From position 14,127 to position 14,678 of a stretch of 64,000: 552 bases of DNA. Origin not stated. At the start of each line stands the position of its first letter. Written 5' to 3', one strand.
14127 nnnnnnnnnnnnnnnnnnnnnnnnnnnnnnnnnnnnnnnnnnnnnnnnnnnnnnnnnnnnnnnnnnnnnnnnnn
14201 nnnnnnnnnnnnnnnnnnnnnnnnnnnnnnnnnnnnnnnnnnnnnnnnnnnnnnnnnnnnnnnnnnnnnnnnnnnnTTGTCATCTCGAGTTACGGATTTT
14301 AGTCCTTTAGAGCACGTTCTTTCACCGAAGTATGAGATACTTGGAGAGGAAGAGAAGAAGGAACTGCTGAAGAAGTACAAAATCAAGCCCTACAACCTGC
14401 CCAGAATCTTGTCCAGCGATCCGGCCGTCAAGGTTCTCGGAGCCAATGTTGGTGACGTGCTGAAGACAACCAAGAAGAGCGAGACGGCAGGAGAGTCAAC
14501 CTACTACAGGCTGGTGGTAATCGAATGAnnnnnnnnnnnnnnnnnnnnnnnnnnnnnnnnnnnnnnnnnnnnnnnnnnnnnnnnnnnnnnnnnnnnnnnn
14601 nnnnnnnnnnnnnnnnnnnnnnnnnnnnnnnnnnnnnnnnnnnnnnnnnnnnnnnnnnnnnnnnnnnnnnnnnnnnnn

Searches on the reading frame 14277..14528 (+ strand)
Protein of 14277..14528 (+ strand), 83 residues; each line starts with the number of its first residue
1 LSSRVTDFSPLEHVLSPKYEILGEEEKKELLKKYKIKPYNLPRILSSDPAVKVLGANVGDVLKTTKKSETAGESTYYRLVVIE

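Call 11: search_protein_families(library=pfam, proteins=[window:14277-14528:+])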
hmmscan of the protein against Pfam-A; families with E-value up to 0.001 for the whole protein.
window:14277-14528:+ (83 aa): 1 family
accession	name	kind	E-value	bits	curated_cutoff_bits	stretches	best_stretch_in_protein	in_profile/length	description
PF01191.24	RNA_pol_Rpb5_C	-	3.1e-28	97.8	23.5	1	9-80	2-73/73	RNA polymerase Rpb5, C-terminal domain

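Call 17: find_related_loci(query=window:14277-14528:+, collection=genome_contigs, flank=3000)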
Query window:14277-14528:+ (83 aa) in genome_contigs; peptide patterns used: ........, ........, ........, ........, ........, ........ (x = any residue, [..] = any of these).
449 stretches matched a pattern; 11 encode a relative of the query (tblastn E <= 1e-3); 11 distinct loci.
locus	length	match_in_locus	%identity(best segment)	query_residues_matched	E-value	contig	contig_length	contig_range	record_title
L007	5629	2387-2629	53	1-81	4e-25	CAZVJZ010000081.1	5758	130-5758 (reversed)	MAG TPA_asm: uncultured Candidatus Bathyarchaeia archaeon isolate binchicken_co133_1 genome assembly, contig: NODE_12630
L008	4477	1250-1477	53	8-83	2e-23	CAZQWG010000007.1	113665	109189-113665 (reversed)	MAG TPA_asm: uncultured Candidatus Bathyarchaeia archaeon isolate SRP323688_co1_180 genome assembly, contig: NODE_335_le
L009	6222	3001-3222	51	8-81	6e-23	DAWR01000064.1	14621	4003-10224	MAG TPA_asm: Methanosarcinales archaeon UBA261 UBA261_contig_35584, whole genome shotgun sequence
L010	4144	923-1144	51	8-81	6e-23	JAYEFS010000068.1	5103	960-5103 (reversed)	MAG: Methanobacteriota archaeon isolate MAG266 MAG266_68, whole genome shotgun sequence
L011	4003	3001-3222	51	8-81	2e-22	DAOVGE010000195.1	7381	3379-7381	MAG TPA_asm: Methanosarcinales archaeon isolate CSMAG_1127 CSMAG_1127_k141_1442460_length_7381_cov_7.3014, whole genome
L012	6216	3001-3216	58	12-83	8e-22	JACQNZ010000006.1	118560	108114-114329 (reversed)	MAG: Candidatus Aenigmatarchaeota archaeon isolate NC_groundwater_1268_Ag_S-0.2um_49_229 S_p2_S4_coassembly_k141_3191401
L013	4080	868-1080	58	13-83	9e-21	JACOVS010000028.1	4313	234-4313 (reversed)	MAG: Candidatus Aenigmatarchaeota archaeon isolate NC_groundwater_106_Ag_S-0.2um_49_52 S_p2_S4_170907_scaffold_1362878,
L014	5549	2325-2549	57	7-81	3e-20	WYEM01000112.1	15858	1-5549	MAG: Thaumarchaeota archaeon isolate EvPrim.Bin14 NODE_393_length_15858_cov_29.1401, whole genome shotgun sequence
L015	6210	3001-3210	51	11-80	2e-19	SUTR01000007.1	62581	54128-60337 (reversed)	MAG: Methanosphaera stadtmanae isolate SIG25 NODE_583_length_62581_cov_27.963282, whole genome shotgun sequence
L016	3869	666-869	52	11-81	6e-18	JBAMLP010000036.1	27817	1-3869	MAG: Candidatus Micrarchaeales archaeon isolate MAG8 ExploCarb_3808S_S2_459_length_27817_cov_3, whole genome shotgun seq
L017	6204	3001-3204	51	11-81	1e-17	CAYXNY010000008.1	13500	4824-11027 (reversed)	MAG TPA_asm: Candidatus Micrarchaeota archaeon isolate SRP231805_co4_95 genome assembly, contig: k141_244438, whole geno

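Call 26: find_homologous_proteins(query=window:14277-14528:+, max_evalue=1e-15)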
Query window:14277-14528:+ (83 aa): 10 proteins with E <= 1e-15 among 14 candidates.
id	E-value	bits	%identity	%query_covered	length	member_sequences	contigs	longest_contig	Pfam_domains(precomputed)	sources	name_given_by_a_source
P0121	7.6e-42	158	92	100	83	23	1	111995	PF01191.25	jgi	-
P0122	7.7e-39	148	84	100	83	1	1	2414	PF01191.25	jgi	-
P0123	5.8e-38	146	83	100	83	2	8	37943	PF01191.25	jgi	-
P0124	1.4e-37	144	84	100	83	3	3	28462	PF01191.25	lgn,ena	-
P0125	5.5e-37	143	83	100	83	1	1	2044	PF01191.25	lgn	-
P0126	9.5e-37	142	82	100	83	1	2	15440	PF01191.25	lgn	-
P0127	4.2e-36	140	81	100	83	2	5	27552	PF01191.25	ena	-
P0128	5.7e-36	139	81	100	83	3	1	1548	PF01191.25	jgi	-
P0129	7.3e-18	82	64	84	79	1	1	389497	PF01191.25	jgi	jgi:DNA-directed RNA polymerase subunit H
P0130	7.8e-17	79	59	84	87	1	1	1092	PF01191.25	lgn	-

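Call 27: find_encoding_contigs(protein=P0121, flank=2000, max_places=3)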
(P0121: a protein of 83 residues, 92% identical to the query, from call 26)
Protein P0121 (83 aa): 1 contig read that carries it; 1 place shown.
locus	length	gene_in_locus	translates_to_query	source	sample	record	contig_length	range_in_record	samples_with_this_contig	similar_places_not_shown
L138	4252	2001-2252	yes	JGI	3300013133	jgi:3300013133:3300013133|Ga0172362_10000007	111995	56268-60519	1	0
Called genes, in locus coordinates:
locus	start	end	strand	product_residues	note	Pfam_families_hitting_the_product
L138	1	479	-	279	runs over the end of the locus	PF00398:RrnaAD, PF05175:MTS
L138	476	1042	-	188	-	PF04919:DUF655, PF14579:HHH_6 (weak)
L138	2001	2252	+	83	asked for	PF01191:RNA_pol_Rpb5_C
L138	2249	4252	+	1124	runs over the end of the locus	PF04563:RNA_pol_Rpb2_1, PF04561:RNA_pol_Rpb2_2, PF04565:RNA_pol_Rpb2_3, PF04566:RNA_pol_Rpb2_4, PF04567:RNA_pol_Rpb2_5 (weak), PF00562:RNA_pol_Rpb2_6, PF04560:RNA_pol_Rpb2_7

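Call 28: find_encoding_contigs(protein=P0123, flank=2000, max_places=4)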
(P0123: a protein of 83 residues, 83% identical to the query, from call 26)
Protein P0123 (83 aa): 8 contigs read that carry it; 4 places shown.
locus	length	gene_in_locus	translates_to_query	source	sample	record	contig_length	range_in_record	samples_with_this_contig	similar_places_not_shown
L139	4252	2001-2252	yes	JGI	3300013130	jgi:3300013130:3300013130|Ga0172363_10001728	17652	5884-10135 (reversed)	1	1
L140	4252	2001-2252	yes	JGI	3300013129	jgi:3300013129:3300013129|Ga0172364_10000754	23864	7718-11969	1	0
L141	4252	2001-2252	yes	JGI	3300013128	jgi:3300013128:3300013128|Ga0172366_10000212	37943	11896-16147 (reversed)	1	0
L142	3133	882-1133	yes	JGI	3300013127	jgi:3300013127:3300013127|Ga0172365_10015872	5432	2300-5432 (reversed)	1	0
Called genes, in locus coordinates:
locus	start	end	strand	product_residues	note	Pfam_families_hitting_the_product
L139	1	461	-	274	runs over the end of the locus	PF00398:RrnaAD, PF05175:MTS (weak)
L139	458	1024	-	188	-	PF04919:DUF655, PF14579:HHH_6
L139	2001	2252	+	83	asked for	PF01191:RNA_pol_Rpb5_C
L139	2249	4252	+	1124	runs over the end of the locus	PF04563:RNA_pol_Rpb2_1, PF04561:RNA_pol_Rpb2_2, PF04565:RNA_pol_Rpb2_3, PF04566:RNA_pol_Rpb2_4, PF04567:RNA_pol_Rpb2_5 (weak), PF00562:RNA_pol_Rpb2_6, PF04560:RNA_pol_Rpb2_7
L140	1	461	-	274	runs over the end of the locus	PF00398:RrnaAD, PF05175:MTS (weak)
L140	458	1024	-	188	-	PF04919:DUF655, PF14579:HHH_6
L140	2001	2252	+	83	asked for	PF01191:RNA_pol_Rpb5_C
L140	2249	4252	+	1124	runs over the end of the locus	PF04563:RNA_pol_Rpb2_1, PF04561:RNA_pol_Rpb2_2, PF04565:RNA_pol_Rpb2_3, PF04566:RNA_pol_Rpb2_4, PF04567:RNA_pol_Rpb2_5 (weak), PF00562:RNA_pol_Rpb2_6, PF04560:RNA_pol_Rpb2_7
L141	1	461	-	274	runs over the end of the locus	PF00398:RrnaAD, PF05175:MTS (weak)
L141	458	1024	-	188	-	PF04919:DUF655, PF14579:HHH_6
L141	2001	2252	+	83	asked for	PF01191:RNA_pol_Rpb5_C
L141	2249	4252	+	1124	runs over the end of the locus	PF04563:RNA_pol_Rpb2_1, PF04561:RNA_pol_Rpb2_2, PF04565:RNA_pol_Rpb2_3, PF04566:RNA_pol_Rpb2_4, PF04567:RNA_pol_Rpb2_5 (weak), PF00562:RNA_pol_Rpb2_6, PF04560:RNA_pol_Rpb2_7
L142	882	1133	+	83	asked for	PF01191:RNA_pol_Rpb5_C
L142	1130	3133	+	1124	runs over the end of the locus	PF04563:RNA_pol_Rpb2_1, PF04561:RNA_pol_Rpb2_2, PF04565:RNA_pol_Rpb2_3, PF04566:RNA_pol_Rpb2_4, PF04567:RNA_pol_Rpb2_5 (weak), PF00562:RNA_pol_Rpb2_6, PF04560:RNA_pol_Rpb2_7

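Call 29: find_encoding_contigs(protein=P0124, flank=2000, max_places=3)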
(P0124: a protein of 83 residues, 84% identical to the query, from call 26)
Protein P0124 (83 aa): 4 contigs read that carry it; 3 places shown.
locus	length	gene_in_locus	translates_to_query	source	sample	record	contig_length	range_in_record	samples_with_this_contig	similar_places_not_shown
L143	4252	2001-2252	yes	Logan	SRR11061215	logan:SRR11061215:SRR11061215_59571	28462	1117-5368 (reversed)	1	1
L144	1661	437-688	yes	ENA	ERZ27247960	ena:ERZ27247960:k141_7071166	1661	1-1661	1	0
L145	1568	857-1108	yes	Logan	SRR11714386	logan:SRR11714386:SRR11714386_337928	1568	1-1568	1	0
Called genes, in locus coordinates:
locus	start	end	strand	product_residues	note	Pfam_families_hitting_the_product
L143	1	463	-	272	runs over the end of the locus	PF00398:RrnaAD, PF13649:Methyltransf_25 (weak)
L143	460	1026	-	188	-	PF04919:DUF655, PF14579:HHH_6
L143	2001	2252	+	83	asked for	PF01191:RNA_pol_Rpb5_C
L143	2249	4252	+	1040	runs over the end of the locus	?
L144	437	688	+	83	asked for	PF01191:RNA_pol_Rpb5_C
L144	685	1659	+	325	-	?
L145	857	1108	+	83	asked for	PF01191:RNA_pol_Rpb5_C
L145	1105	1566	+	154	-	?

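Call 30: find_encoding_contigs(protein=P0127, flank=2000, max_places=3)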
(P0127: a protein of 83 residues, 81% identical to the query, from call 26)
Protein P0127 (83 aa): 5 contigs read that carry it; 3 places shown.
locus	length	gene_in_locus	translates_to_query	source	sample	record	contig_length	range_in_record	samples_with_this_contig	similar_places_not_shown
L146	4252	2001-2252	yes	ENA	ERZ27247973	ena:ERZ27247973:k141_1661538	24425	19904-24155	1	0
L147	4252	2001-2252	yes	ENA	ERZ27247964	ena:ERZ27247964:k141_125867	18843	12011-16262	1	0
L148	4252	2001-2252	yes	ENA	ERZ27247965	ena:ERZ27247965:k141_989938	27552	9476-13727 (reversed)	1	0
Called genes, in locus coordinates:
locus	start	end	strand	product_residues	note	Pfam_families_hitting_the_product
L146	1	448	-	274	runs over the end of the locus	PF00398:RrnaAD, PF05175:MTS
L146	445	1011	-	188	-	PF04919:DUF655, PF14579:HHH_6 (weak)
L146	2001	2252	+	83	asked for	PF01191:RNA_pol_Rpb5_C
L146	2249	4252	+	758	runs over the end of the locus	?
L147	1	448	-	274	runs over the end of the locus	PF00398:RrnaAD, PF05175:MTS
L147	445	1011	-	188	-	PF04919:DUF655, PF14579:HHH_6 (weak)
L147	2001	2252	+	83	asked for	PF01191:RNA_pol_Rpb5_C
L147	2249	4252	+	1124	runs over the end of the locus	PF04563:RNA_pol_Rpb2_1, PF04561:RNA_pol_Rpb2_2, PF04565:RNA_pol_Rpb2_3, PF04566:RNA_pol_Rpb2_4, PF04567:RNA_pol_Rpb2_5 (weak), PF00562:RNA_pol_Rpb2_6, PF04560:RNA_pol_Rpb2_7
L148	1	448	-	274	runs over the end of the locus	PF00398:RrnaAD, PF05175:MTS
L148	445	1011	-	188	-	PF04919:DUF655, PF14579:HHH_6 (weak)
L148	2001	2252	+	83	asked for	PF01191:RNA_pol_Rpb5_C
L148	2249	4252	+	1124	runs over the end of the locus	PF04563:RNA_pol_Rpb2_1, PF04561:RNA_pol_Rpb2_2, PF04565:RNA_pol_Rpb2_3, PF04566:RNA_pol_Rpb2_4, PF04567:RNA_pol_Rpb2_5 (weak), PF00562:RNA_pol_Rpb2_6, PF04560:RNA_pol_Rpb2_7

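Call 31: find_encoding_contigs(protein=P0129, flank=2000, max_places=2)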
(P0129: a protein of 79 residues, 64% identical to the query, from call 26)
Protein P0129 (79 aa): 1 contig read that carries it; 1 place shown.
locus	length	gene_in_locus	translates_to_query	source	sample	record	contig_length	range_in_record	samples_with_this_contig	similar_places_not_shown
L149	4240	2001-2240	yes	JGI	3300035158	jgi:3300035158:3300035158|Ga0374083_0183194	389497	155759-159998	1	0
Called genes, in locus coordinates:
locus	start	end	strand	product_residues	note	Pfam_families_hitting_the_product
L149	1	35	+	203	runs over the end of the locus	PF00881:Nitroreductase, PF14512:TM1586_NiRdase (weak)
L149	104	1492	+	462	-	-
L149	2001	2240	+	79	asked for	PF01191:RNA_pol_Rpb5_C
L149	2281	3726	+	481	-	PF04563:RNA_pol_Rpb2_1, PF04561:RNA_pol_Rpb2_2, PF04565:RNA_pol_Rpb2_3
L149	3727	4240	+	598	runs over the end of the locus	PF04566:RNA_pol_Rpb2_4, PF04567:RNA_pol_Rpb2_5, PF00562:RNA_pol_Rpb2_6, PF04560:RNA_pol_Rpb2_7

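Call 33: find_encoding_contigs(protein=P0122, flank=2000, max_places=2)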
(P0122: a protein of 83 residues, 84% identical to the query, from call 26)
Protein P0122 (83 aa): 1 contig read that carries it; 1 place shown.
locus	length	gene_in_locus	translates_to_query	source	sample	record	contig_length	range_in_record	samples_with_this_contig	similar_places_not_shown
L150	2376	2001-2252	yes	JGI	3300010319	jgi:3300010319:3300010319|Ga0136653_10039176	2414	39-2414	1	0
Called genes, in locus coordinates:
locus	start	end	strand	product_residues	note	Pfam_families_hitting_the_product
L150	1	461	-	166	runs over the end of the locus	?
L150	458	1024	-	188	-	PF04919:DUF655, PF14579:HHH_6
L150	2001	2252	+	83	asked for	PF01191:RNA_pol_Rpb5_C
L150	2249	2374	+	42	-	?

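Call 34: find_encoding_contigs(protein=P0125, flank=2000, max_places=2)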
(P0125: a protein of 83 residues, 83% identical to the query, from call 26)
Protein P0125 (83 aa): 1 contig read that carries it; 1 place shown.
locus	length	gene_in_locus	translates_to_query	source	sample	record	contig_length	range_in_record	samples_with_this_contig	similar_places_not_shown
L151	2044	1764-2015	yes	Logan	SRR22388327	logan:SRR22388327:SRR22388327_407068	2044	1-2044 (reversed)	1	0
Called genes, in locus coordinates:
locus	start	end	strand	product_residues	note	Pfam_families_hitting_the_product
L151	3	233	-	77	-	?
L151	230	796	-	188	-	PF04919:DUF655, PF14579:HHH_6 (weak)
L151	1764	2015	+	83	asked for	PF01191:RNA_pol_Rpb5_C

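Call 35: find_encoding_contigs(protein=P0126, flank=2000, max_places=2)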
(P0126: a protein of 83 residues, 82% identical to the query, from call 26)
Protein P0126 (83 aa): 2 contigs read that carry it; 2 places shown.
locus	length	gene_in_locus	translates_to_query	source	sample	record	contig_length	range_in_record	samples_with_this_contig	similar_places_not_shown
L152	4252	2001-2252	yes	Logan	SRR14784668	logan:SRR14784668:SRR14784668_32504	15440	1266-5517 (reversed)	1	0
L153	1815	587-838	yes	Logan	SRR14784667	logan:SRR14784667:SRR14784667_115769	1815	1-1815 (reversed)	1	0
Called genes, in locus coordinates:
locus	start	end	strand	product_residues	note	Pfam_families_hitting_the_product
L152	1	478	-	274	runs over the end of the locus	PF00398:RrnaAD, PF05175:MTS (weak)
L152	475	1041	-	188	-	PF04919:DUF655, PF14579:HHH_6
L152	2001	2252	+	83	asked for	PF01191:RNA_pol_Rpb5_C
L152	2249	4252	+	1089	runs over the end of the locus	?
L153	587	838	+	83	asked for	PF01191:RNA_pol_Rpb5_C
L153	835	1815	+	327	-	?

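Call 36: find_encoding_contigs(protein=P0128, flank=2000, max_places=2)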
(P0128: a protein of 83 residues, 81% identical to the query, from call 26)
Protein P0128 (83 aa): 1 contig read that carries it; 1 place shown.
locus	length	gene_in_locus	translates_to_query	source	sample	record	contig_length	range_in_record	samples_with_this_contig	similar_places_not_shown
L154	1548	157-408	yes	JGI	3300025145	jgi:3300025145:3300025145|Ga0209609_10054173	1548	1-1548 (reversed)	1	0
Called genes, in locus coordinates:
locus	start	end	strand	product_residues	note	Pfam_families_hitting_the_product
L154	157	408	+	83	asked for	PF01191:RNA_pol_Rpb5_C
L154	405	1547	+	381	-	?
